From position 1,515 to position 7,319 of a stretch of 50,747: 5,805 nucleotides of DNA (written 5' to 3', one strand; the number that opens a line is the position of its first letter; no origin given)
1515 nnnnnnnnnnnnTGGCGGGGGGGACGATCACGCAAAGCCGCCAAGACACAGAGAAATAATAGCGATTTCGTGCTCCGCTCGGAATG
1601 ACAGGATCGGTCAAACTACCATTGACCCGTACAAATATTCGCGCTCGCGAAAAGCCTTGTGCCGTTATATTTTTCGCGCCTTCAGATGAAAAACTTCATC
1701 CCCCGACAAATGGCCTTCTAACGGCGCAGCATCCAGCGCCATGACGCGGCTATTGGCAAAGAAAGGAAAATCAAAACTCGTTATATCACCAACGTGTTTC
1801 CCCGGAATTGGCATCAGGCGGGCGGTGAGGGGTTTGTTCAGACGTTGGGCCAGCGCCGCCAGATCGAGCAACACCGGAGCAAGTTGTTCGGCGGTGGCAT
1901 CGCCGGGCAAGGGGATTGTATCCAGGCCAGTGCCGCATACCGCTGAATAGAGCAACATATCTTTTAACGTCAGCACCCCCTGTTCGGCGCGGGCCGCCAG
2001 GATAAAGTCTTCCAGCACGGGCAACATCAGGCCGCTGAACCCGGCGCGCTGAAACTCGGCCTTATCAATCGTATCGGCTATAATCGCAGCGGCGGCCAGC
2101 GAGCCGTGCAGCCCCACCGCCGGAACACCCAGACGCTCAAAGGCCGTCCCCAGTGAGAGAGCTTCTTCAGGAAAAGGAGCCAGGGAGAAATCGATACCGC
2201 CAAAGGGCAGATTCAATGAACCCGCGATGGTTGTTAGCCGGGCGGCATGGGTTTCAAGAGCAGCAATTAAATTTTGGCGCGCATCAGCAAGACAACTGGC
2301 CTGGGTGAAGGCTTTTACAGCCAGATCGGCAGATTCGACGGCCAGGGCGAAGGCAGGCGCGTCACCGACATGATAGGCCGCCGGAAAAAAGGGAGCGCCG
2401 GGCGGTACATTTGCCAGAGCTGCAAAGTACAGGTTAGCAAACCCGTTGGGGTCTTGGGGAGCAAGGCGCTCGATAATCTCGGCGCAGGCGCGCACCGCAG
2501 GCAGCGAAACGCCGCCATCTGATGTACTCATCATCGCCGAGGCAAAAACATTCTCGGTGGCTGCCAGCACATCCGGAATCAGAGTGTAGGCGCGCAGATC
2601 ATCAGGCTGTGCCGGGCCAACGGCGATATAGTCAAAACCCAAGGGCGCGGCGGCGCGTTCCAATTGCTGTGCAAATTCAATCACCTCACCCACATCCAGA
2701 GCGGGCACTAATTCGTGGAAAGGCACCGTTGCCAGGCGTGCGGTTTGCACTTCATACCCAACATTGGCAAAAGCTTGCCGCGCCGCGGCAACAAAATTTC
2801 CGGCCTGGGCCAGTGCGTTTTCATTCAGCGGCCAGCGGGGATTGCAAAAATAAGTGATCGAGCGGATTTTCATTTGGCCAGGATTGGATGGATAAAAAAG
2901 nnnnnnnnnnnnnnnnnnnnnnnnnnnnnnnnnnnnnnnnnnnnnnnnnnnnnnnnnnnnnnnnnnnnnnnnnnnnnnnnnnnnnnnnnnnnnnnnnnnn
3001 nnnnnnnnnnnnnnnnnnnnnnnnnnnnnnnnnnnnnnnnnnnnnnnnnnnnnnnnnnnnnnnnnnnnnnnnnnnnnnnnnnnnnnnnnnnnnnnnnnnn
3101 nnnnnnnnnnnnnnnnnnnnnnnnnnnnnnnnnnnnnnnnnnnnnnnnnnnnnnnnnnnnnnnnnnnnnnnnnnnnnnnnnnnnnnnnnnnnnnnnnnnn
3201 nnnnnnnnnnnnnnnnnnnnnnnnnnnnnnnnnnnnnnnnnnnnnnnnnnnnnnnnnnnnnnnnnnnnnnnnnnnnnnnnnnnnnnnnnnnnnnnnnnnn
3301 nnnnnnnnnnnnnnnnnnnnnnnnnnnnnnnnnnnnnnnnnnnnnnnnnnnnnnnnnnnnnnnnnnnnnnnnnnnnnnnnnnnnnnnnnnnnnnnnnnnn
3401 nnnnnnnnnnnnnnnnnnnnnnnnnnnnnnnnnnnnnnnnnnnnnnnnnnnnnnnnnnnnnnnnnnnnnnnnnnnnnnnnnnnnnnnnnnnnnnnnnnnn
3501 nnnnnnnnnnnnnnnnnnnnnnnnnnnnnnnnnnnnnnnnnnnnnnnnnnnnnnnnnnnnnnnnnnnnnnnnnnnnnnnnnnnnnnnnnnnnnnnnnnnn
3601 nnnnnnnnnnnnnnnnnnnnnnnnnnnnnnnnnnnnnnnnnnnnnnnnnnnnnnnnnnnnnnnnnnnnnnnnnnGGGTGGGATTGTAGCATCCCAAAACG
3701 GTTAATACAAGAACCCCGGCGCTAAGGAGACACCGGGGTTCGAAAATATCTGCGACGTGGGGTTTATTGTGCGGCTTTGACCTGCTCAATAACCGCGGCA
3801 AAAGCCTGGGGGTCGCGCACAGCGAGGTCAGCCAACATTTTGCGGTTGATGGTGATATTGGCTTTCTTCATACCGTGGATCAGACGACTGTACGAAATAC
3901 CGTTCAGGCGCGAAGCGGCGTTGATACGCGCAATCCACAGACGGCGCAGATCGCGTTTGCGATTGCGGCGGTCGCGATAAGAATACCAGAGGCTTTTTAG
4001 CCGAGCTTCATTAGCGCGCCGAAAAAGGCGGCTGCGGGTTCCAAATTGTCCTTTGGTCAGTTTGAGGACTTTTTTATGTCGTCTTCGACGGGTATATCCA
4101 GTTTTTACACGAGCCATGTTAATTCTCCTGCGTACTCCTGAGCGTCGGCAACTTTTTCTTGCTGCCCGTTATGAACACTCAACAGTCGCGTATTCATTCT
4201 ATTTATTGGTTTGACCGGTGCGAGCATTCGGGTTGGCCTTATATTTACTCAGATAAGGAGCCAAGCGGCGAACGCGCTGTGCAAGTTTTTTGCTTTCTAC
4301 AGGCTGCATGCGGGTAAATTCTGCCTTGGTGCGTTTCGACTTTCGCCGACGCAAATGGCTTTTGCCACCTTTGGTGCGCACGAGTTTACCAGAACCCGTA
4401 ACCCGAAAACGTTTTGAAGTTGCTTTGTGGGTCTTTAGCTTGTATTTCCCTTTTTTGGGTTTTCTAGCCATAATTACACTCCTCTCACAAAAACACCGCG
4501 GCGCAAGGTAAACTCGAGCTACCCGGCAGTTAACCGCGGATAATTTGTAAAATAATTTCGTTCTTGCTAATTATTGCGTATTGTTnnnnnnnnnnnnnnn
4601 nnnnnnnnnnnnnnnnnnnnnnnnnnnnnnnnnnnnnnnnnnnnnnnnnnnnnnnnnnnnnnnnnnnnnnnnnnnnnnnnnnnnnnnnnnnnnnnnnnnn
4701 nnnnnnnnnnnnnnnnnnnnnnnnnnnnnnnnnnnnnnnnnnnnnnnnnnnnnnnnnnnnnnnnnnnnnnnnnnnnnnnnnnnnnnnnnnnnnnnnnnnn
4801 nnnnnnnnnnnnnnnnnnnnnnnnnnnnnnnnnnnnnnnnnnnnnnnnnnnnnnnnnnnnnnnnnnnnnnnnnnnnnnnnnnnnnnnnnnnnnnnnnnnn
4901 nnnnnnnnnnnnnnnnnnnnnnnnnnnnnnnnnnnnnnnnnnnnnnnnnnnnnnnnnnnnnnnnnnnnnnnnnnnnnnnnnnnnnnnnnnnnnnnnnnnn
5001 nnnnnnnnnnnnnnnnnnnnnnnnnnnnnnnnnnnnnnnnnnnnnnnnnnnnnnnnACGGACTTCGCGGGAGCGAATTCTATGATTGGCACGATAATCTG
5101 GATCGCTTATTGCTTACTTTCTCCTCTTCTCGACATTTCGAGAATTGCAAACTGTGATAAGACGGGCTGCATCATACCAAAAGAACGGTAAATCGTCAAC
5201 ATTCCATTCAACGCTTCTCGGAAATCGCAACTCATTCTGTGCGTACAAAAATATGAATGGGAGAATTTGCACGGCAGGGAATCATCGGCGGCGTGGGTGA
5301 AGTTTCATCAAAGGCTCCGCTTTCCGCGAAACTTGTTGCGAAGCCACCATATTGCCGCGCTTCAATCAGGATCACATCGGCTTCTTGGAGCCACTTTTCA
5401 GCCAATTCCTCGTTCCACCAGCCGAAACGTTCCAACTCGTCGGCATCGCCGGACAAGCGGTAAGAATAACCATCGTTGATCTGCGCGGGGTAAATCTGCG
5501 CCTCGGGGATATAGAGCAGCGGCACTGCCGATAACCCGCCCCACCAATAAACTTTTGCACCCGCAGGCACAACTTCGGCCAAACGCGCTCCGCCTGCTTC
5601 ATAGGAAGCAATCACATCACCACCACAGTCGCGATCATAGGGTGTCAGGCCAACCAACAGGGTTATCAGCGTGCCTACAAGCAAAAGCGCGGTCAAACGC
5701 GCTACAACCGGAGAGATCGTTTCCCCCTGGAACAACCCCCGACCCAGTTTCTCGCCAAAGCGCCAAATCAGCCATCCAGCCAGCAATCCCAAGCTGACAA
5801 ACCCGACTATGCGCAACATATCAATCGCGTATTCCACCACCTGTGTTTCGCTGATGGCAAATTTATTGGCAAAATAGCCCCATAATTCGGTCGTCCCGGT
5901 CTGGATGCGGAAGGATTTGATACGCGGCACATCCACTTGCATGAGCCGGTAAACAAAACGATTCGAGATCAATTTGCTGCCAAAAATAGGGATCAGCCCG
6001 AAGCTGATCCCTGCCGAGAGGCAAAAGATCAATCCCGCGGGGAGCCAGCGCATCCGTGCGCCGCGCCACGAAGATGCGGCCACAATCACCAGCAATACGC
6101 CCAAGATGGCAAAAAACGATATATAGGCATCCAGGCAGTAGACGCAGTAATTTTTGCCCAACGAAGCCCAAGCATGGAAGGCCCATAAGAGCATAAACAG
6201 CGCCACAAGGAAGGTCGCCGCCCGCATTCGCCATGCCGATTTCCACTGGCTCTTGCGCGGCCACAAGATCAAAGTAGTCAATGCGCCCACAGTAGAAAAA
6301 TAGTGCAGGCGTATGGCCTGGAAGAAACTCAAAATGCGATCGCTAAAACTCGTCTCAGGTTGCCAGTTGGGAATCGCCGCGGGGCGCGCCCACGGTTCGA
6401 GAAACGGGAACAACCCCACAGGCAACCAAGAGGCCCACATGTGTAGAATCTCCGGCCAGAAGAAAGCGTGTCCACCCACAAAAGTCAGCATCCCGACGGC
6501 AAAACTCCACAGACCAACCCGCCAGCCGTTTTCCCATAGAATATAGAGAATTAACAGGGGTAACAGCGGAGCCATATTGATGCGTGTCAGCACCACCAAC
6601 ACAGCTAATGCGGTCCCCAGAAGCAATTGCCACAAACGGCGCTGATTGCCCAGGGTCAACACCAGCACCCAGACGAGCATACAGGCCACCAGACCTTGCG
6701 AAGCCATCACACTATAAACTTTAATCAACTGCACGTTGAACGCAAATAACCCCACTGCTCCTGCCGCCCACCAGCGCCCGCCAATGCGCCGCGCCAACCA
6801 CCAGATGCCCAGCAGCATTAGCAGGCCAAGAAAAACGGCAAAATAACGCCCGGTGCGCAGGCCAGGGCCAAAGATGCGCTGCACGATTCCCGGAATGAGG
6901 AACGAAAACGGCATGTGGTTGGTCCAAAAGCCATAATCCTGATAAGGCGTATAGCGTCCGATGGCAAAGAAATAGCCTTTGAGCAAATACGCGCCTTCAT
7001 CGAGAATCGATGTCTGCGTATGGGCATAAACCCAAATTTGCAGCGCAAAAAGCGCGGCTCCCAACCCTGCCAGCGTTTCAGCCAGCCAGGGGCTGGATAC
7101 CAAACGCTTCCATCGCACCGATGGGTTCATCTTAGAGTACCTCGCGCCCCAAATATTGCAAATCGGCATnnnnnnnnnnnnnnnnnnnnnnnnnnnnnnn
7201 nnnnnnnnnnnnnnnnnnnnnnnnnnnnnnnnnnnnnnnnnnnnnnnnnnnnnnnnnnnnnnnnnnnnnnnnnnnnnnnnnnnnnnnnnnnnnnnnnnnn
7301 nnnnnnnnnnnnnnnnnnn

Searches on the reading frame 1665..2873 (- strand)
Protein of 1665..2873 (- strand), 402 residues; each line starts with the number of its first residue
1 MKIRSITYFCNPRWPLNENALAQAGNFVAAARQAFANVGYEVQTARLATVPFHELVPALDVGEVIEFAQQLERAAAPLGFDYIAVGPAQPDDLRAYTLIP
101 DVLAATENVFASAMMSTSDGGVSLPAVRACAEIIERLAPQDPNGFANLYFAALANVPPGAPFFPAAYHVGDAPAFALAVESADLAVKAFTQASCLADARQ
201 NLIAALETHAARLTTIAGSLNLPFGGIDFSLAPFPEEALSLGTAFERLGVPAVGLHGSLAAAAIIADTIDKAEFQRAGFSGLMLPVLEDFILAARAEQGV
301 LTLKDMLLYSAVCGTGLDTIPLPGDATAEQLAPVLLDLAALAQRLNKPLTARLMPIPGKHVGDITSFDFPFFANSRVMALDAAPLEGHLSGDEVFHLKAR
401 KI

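Call 31: search_protein_families(library=pfam, proteins=[window:1665-2873:-], max_evalue=0.001)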
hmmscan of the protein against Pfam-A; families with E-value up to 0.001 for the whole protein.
window:1665-2873:- (402 aa): 1 family
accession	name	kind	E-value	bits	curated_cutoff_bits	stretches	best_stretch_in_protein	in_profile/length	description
PF05167.17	DUF711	-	2.5e-89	300.4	25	1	1-367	8-406/413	Uncharacterised ACR (DUF711)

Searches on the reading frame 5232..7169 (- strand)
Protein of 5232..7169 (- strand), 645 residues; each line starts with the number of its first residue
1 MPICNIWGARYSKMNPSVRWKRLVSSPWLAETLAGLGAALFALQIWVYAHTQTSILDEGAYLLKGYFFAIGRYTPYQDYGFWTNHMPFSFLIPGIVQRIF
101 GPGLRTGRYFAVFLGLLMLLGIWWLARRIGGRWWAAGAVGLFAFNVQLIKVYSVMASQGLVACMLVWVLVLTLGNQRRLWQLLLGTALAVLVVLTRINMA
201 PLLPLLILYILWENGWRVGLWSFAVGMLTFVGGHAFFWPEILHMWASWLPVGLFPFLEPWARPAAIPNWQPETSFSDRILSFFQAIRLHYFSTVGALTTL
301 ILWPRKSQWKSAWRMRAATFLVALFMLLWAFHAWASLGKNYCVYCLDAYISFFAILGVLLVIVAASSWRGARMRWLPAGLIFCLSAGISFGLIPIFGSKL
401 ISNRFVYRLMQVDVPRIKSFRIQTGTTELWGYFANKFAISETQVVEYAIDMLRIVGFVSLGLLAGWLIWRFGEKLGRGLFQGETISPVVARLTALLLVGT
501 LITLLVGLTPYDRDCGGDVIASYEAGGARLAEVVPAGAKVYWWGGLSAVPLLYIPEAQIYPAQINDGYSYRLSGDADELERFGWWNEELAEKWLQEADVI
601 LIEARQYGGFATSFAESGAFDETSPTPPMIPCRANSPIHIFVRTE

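Call 8: search_protein_families(library=pfam, proteins=[window:5232-7169:-], max_evalue=0.01)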
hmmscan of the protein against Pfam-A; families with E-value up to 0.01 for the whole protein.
window:5232-7169:- (645 aa): 1 family
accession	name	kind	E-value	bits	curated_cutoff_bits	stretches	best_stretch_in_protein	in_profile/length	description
PF13231.12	PMT_2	-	1.5e-05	25.7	26.1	1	85-239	2-156/160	Dolichyl-phosphate-mannose-protein mannosyltransferase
